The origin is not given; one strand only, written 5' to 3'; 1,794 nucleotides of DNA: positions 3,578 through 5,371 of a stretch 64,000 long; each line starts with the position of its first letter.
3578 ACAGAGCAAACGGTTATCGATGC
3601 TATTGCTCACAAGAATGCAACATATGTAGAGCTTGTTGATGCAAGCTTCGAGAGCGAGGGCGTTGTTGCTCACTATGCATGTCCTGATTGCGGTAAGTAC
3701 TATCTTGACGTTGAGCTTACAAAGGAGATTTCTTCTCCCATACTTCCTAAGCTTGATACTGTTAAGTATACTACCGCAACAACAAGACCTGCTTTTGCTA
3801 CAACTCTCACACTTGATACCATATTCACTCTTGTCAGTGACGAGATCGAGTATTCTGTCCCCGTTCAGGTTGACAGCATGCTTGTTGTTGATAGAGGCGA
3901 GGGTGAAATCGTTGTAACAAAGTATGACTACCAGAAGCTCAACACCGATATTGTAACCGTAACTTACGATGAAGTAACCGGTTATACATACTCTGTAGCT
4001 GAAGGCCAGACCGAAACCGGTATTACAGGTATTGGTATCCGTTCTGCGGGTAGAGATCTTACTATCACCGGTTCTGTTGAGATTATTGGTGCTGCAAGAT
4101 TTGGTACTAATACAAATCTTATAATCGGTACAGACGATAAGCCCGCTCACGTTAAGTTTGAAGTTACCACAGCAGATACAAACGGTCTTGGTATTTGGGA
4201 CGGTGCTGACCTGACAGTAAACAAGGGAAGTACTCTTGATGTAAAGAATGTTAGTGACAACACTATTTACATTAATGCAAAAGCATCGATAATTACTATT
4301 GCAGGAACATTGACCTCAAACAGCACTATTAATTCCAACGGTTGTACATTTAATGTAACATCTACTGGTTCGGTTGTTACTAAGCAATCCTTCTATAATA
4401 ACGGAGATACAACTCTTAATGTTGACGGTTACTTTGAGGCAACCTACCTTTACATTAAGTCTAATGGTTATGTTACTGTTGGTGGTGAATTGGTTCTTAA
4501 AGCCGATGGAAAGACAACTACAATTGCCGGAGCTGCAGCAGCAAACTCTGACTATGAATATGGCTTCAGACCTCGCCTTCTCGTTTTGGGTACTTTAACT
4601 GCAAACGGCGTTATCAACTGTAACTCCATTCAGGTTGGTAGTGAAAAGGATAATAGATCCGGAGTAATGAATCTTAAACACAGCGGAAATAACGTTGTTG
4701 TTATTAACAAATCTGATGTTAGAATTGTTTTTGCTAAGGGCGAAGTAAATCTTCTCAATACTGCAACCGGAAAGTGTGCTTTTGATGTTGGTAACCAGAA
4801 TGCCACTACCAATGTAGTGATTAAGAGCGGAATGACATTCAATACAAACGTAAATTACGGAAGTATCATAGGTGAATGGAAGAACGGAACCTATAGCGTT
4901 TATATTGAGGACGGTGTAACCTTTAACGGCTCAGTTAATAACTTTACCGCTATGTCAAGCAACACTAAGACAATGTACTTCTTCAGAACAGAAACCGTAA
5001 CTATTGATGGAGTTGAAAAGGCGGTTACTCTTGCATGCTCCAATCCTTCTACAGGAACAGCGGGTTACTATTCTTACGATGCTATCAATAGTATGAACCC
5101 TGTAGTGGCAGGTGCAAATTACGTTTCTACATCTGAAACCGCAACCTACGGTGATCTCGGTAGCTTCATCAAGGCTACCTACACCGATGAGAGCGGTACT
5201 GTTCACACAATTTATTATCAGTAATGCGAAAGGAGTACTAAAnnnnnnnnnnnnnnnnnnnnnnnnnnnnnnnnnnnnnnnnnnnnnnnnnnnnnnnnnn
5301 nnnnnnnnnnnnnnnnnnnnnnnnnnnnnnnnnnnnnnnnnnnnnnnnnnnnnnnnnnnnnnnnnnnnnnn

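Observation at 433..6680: Terminator-bounded two-gene locus: giant secreted repeat protein plus membrane-anchored Cys-repeat EEP phosphoesterase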

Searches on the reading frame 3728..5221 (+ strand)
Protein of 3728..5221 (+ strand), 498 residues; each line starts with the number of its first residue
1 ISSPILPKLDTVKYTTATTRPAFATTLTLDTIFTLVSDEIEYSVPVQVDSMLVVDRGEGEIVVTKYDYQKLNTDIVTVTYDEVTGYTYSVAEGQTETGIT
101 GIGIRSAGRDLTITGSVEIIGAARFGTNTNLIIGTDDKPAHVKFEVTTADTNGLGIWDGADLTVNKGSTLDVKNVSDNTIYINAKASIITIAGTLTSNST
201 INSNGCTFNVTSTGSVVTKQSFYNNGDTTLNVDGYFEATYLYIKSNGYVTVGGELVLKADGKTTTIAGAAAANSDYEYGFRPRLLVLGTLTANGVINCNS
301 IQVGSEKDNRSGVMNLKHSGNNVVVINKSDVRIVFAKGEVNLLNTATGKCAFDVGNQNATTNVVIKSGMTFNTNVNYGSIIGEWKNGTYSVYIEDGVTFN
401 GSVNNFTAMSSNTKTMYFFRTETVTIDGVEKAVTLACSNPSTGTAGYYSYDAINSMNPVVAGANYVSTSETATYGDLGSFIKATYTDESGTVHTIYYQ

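Call 65: search_protein_families(library=pfam, proteins=[window:3728-5221:+], max_evalue=10)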
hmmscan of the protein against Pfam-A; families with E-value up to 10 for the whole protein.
window:3728-5221:+ (498 aa): 2 families
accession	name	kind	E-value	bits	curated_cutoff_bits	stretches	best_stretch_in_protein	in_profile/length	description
PF03212.20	Pertactin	-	0.033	14.6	22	1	283-359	24-98/121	Pertactin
PF13850.11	ERGIC_N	-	0.14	12.8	27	1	13-60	13-60/91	Endoplasmic Reticulum-Golgi Intermediate Compartment (ERGIC)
